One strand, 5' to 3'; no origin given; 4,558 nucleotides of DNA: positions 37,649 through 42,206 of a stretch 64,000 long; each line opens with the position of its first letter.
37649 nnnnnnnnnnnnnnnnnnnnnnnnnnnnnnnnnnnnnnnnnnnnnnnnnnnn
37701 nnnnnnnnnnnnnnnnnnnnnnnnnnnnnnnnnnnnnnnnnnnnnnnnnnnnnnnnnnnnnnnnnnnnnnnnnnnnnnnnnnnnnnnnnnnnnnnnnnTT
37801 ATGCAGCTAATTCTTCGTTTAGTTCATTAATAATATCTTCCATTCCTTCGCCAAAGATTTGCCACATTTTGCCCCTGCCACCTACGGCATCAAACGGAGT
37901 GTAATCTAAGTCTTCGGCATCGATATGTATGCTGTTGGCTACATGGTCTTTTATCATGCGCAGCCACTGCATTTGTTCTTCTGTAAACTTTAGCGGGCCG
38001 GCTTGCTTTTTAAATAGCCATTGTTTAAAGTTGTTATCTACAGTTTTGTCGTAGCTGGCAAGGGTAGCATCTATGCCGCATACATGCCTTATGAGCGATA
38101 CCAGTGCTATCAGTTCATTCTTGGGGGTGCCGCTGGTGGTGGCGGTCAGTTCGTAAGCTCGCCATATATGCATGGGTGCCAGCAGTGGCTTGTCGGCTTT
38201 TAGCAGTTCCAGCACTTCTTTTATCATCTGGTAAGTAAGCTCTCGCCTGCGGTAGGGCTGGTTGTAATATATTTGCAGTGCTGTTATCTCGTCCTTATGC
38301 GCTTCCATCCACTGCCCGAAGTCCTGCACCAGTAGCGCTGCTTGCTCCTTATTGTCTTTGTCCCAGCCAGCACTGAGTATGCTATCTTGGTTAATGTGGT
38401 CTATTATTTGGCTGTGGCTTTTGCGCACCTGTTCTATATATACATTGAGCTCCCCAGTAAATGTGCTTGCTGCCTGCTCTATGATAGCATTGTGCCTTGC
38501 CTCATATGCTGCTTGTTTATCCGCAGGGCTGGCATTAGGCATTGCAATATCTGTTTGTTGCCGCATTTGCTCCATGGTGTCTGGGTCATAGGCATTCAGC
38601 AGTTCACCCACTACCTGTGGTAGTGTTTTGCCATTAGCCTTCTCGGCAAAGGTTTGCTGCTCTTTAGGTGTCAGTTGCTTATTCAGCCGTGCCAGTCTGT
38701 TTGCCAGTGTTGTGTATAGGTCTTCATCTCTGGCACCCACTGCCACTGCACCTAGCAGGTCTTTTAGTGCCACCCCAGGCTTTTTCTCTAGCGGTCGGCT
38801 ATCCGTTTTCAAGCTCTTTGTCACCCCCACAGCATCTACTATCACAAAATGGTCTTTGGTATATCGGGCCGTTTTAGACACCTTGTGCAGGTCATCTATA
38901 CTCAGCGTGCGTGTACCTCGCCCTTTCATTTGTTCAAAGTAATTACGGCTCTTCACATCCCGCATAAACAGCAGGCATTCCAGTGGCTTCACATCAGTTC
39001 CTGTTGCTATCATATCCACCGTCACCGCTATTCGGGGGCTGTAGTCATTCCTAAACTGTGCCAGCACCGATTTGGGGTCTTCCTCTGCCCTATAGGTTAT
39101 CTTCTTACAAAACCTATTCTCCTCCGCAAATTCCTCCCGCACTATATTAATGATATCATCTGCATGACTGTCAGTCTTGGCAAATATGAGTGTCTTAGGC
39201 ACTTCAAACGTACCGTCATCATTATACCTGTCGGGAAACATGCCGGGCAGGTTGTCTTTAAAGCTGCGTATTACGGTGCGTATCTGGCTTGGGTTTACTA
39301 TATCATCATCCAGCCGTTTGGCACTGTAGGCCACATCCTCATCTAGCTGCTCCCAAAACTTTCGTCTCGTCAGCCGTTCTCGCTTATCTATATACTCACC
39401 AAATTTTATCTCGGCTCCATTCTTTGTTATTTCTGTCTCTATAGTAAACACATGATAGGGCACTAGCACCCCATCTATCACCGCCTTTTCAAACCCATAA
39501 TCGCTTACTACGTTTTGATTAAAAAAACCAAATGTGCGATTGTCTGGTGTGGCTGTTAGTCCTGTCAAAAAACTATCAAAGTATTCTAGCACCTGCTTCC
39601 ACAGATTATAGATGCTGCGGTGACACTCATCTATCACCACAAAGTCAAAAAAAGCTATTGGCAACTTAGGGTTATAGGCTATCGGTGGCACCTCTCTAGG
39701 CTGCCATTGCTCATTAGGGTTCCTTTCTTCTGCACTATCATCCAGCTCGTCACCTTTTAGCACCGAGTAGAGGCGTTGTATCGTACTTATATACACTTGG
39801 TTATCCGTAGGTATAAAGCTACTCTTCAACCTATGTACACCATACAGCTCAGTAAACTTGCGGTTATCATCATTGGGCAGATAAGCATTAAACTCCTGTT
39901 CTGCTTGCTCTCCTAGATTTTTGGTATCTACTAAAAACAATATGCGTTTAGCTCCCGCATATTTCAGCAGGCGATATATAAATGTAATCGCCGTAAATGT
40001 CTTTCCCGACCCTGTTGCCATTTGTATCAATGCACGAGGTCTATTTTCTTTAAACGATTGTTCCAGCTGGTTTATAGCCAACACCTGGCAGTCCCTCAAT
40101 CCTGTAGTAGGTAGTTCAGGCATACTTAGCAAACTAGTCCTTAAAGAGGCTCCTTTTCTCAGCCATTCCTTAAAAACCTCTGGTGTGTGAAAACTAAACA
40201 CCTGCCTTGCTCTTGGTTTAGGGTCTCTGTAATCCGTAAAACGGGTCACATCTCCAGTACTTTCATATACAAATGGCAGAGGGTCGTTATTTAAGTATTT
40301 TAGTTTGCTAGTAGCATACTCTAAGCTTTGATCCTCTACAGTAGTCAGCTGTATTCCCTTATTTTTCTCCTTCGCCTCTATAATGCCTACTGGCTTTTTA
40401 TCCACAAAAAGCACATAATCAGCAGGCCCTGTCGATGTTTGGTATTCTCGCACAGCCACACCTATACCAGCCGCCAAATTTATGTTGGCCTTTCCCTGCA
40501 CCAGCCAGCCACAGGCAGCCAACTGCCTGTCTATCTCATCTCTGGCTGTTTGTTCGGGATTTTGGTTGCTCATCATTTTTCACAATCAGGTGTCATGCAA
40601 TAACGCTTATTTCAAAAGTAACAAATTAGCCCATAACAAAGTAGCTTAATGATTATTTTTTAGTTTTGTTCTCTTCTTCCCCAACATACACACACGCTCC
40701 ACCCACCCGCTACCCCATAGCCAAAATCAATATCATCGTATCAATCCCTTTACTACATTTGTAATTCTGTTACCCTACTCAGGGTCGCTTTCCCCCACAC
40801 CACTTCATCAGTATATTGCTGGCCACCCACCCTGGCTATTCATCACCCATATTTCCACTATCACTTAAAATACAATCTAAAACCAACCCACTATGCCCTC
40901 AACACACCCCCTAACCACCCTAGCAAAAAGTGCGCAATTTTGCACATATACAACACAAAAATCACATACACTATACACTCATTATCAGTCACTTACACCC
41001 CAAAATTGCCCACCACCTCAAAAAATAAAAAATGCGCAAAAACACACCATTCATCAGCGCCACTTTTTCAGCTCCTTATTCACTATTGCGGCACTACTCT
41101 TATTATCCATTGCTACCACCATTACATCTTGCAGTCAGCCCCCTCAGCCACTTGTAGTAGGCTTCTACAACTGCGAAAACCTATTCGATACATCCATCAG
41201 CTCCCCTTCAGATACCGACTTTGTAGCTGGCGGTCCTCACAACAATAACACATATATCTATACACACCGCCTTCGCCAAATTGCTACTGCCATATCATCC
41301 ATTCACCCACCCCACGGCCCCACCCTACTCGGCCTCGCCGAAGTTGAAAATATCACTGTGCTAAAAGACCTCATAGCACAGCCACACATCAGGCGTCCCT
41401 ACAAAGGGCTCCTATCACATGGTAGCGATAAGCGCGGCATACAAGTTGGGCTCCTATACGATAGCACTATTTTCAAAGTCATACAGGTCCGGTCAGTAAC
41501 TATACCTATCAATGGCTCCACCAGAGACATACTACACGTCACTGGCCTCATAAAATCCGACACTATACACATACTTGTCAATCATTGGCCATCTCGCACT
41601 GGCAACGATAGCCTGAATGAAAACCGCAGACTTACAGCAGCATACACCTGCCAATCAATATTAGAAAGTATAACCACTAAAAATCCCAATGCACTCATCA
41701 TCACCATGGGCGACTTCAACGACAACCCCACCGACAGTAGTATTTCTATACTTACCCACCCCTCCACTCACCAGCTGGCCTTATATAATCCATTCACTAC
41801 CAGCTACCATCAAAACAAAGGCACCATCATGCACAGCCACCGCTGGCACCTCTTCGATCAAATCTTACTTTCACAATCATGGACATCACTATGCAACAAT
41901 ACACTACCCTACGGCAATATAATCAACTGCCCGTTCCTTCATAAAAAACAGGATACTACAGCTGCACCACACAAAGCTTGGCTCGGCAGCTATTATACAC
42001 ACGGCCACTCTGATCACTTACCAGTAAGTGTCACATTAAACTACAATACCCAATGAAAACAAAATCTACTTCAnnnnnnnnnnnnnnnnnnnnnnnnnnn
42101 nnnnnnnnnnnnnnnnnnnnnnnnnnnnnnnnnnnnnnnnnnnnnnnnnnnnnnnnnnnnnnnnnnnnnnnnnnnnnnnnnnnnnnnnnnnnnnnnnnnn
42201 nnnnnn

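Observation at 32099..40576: Type I R-M operon with an embedded Septu/PtuAB-like ATPase-HNH pair: candidate guard system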

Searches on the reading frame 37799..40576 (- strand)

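Call 3: search_protein_families(library=pfam, proteins=[window:37799-40576:-])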
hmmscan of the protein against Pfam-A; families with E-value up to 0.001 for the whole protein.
window:37799-40576:- (925 aa): 6 families
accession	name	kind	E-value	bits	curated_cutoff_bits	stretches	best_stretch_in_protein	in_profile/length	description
PF08463.15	EcoEI_R_C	-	1.9e-41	142.3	24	1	750-923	4-162/163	EcoEI R protein C-terminal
PF04851.21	ResIII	-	2.9e-38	131.8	22.5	1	160-345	4-163/164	Type III restriction enzyme, res subunit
PF18766.7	SWI2_SNF2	-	2.2e-18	67.2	26.7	1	164-396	2-212/221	SWI2/SNF2 ATPase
PF00270.35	DEAD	-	3.9e-12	46.7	26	1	163-345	3-161/167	DEAD/DEAH box helicase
PF04313.20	HSDR_N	-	1.9e-07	31.6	25.1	1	46-121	122-197/198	Type I restriction enzyme R protein N terminus (HSDR_N)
PF00271.37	Helicase_C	-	0.00019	22.1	23.5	0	460-556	16-108/110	Helicase conserved C-terminal domain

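Call 4: search_protein_families(library=padloc, proteins=[window:37799-40576:-])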
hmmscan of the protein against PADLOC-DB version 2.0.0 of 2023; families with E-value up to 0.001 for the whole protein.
window:37799-40576:- (925 aa): 15 families
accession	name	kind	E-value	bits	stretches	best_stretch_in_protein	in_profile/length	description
PDLC03047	REase_I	-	8.7e-56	187.3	2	306-577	453-723/1107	Type I restriction enzyme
PDLC03042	REase_I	-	3.8e-44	148.4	1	113-610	397-874/1170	Type I restriction enzyme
PDLC03049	REase_I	-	2.1e-37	126.6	2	306-586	281-542/807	Type I restriction enzyme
PDLC02707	PbeA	-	7.4e-20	69.1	1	158-553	251-613/672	PbeA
PDLC03658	mREase_IV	-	1.2e-13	47.7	1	310-383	336-414/953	Type IV methyl-directed restriction enzyme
PDLC02704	PbeA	-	1.5e-13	48.1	1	144-225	241-320/682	PbeA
PDLC03048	REase_I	-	3.9e-12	43.1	1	177-383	267-439/976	Type I restriction enzyme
PDLC03659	mREase_IV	-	1.1e-09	34.7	1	308-398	334-430/945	Type IV methyl-directed restriction enzyme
PDLC02703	PbeA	-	1.7e-08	31.5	1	181-251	263-334/626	PbeA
PDLC01439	typeIV_DinG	-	5e-08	30.1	1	156-273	13-120/575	CAS-IV-A; associated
PDLC02706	PbeA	-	3e-07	27.4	1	151-231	260-337/722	PbeA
PDLC04556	PDC-M27C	-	3.3e-05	20.4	1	180-319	55-203/892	-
PDLC04140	mad8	-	0.00041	18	0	179-257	27-85/314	mads_8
PDLC01765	Cas3c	-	0.00047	17.2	0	183-236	187-238/612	-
PDLC03649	REase_III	-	0.00055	15.9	0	165-257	57-149/973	Type III restriction enzyme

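Call 5: search_protein_families(library=ncbifam, proteins=[window:37799-40576:-])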
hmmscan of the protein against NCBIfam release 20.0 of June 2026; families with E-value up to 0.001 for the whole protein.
window:37799-40576:- (925 aa): 8 families
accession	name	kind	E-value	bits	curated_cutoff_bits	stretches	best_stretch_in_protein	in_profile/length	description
NF008521.0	PRK11448.1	equivalog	2.7e-113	380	729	1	8-923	233-1118/1123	type I restriction-modification system endonuclease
NF046051.1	restrict_EcoAI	equivalog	2.9e-62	211.2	550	1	9-590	5-536/768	EcoAI/FtnUII family type I restriction enzme subunit R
TIGR00348.1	hsdR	subfamily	4.7e-19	68.3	284.55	1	174-556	263-640/674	HsdR family type I site-specific deoxyribonuclease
NF053632.1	heli_RadD_YejH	equivalog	3.7e-11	42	720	1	462-558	253-343/573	DNA repair helicase RadD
TIGR04095.1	dnd_restrict_1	equivalog_domain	9.2e-10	38.1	600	1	160-231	9-76/451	DNA phosphorothioation system restriction enzyme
NF003673.1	PRK05298.1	equivalog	4.4e-06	25.3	743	1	164-257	14-101/653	excinuclease ABC subunit UvrB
TIGR00631.1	uvrb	equivalog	1e-05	24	750.1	1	164-257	14-101/658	excinuclease ABC subunit UvrB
NF010337.0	PRK13766.1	equivalog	1.2e-05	23.6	610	0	179-238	30-88/781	Hef nuclease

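Call 86: search_protein_families(library=padloc, proteins=[L081:2714-3826:+, L081:3823-4251:+, L083:4413-5636:+, L083:5633-6082:+, L083:6079-7989:+, L084:3480-5435:+, L084:6710-8014:+], max_evalue=0.00001)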
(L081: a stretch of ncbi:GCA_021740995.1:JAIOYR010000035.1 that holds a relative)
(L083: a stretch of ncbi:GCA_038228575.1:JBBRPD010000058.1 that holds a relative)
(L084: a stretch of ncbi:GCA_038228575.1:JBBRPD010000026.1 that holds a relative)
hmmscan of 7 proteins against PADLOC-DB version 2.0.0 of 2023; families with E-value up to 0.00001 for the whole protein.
L081:2714-3826:+ (370 aa): 60 families (the best 25 are shown)
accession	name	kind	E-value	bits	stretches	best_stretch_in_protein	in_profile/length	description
PDLC04710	PDC-M56A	-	1.5e-127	423.7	1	1-367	1-377/382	-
PDLC02979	AriA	-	6.5e-23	80.1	2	181-274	288-372/373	-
PDLC03878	NsnB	-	6.2e-20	70.2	1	1-303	2-308/345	-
PDLC02358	Old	-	5.6e-19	66.3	1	233-282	287-336/578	Old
PDLC02980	AriA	-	1.1e-17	63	1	182-276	220-304/304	-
PDLC04178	HEC-01A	-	4.1e-17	60.3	2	226-276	283-332/399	-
PDLC04175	HEC-01A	-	1.1e-16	58.9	1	230-276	268-313/363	-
PDLC04177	HEC-01A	-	7.2e-15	52.9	1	141-275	214-340/393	-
PDLC04562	PDC-M29A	-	2e-14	51.6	1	1-119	1-131/410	-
PDLC02915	ATPase-Toprim_I-B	-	1.2e-13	48.7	1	229-275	254-299/623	-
PDLC04033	PD-T4-4_A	-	1.8e-13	48.5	1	233-276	328-371/460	-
PDLC04213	HEC-02A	-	3.3e-13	47.9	1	2-299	4-295/337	-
PDLC04214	HEC-02A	-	4.2e-13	47.3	1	2-271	3-278/338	-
PDLC04179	HEC-01A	-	8.1e-13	46.3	1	232-276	361-406/459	-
PDLC00299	PtuA1|PtuA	-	2.5e-11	41.3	1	163-275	306-421/535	AAA ATPase domain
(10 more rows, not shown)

L081:3823-4251:+ (142 aa): 1 family
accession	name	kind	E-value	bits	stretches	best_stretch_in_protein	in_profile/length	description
PDLC04711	PDC-M56B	-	2e-42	142.7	1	2-136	7-144/151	-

L083:4413-5636:+ (407 aa): 1 family
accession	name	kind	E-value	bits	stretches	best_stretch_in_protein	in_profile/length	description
PDLC03848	LmuA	-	1.3e-42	145.5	1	6-402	3-367/373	-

L083:5633-6082:+ (149 aa): 1 family
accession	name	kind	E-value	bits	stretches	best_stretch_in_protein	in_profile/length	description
PDLC03870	LmuC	-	2.5e-07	29.5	1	20-148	25-162/163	-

L083:6079-7989:+ (636 aa): 3 families
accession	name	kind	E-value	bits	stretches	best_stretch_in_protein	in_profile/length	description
PDLC03859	LmuB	-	5.6e-87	291.4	1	1-619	1-605/611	-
PDLC03863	LmuB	-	1.2e-16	58.5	1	1-600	1-582/610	-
PDLC03862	LmuB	-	2.2e-11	40.9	1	21-395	23-396/643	-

L084:3480-5435:+ (651 aa): 1 family
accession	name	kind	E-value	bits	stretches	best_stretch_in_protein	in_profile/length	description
PDLC03485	REase_II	-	1e-07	28.8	1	25-117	29-115/611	Type II restriction enzyme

L084:6710-8014:+ (434 aa): 0 families

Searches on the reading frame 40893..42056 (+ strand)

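Call 11: search_protein_families(library=pfam, proteins=[window:40893-42056:+])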
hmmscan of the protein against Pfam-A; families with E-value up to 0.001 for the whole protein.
window:40893-42056:+ (387 aa): 2 families
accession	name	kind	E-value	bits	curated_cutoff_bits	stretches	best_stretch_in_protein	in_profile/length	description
PF19580.5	Exo_endo_phos_3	-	6.4e-67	226.2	27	1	89-382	2-309/311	Endonuclease/Exonuclease/phosphatase family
PF03372.29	Exo_endo_phos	-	0.00011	22.5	24.5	1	124-332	16-208/225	Endonuclease/Exonuclease/phosphatase family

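Call 86: search_protein_families(library=padloc, proteins=[L081:2714-3826:+, L081:3823-4251:+, L083:4413-5636:+, L083:5633-6082:+, L083:6079-7989:+, L084:3480-5435:+, L084:6710-8014:+], max_evalue=0.00001)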
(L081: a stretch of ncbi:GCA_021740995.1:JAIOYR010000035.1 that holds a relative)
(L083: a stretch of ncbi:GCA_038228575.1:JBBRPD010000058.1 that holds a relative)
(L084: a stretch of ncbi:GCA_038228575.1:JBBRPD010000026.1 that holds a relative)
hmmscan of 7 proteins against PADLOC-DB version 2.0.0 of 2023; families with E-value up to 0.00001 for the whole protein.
L081:2714-3826:+ (370 aa): 60 families (the best 25 are shown)
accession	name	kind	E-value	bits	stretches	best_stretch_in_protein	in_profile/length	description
PDLC04710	PDC-M56A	-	1.5e-127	423.7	1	1-367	1-377/382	-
PDLC02979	AriA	-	6.5e-23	80.1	2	181-274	288-372/373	-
PDLC03878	NsnB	-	6.2e-20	70.2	1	1-303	2-308/345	-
PDLC02358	Old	-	5.6e-19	66.3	1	233-282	287-336/578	Old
PDLC02980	AriA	-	1.1e-17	63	1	182-276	220-304/304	-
PDLC04178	HEC-01A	-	4.1e-17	60.3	2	226-276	283-332/399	-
PDLC04175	HEC-01A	-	1.1e-16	58.9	1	230-276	268-313/363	-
PDLC04177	HEC-01A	-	7.2e-15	52.9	1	141-275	214-340/393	-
PDLC04562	PDC-M29A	-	2e-14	51.6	1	1-119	1-131/410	-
PDLC02915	ATPase-Toprim_I-B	-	1.2e-13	48.7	1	229-275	254-299/623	-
PDLC04033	PD-T4-4_A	-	1.8e-13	48.5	1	233-276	328-371/460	-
PDLC04213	HEC-02A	-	3.3e-13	47.9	1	2-299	4-295/337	-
PDLC04214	HEC-02A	-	4.2e-13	47.3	1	2-271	3-278/338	-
PDLC04179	HEC-01A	-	8.1e-13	46.3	1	232-276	361-406/459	-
PDLC00299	PtuA1|PtuA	-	2.5e-11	41.3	1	163-275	306-421/535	AAA ATPase domain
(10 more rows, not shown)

L081:3823-4251:+ (142 aa): 1 family
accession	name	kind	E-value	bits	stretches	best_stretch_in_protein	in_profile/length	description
PDLC04711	PDC-M56B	-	2e-42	142.7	1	2-136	7-144/151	-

L083:4413-5636:+ (407 aa): 1 family
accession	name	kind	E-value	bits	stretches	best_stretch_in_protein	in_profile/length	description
PDLC03848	LmuA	-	1.3e-42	145.5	1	6-402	3-367/373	-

L083:5633-6082:+ (149 aa): 1 family
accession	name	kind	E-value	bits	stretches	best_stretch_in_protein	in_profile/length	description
PDLC03870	LmuC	-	2.5e-07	29.5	1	20-148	25-162/163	-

L083:6079-7989:+ (636 aa): 3 families
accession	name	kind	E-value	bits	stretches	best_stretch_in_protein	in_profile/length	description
PDLC03859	LmuB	-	5.6e-87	291.4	1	1-619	1-605/611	-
PDLC03863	LmuB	-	1.2e-16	58.5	1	1-600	1-582/610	-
PDLC03862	LmuB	-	2.2e-11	40.9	1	21-395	23-396/643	-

L084:3480-5435:+ (651 aa): 1 family
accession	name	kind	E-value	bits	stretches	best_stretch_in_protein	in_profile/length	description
PDLC03485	REase_II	-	1e-07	28.8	1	25-117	29-115/611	Type II restriction enzyme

L084:6710-8014:+ (434 aa): 0 families
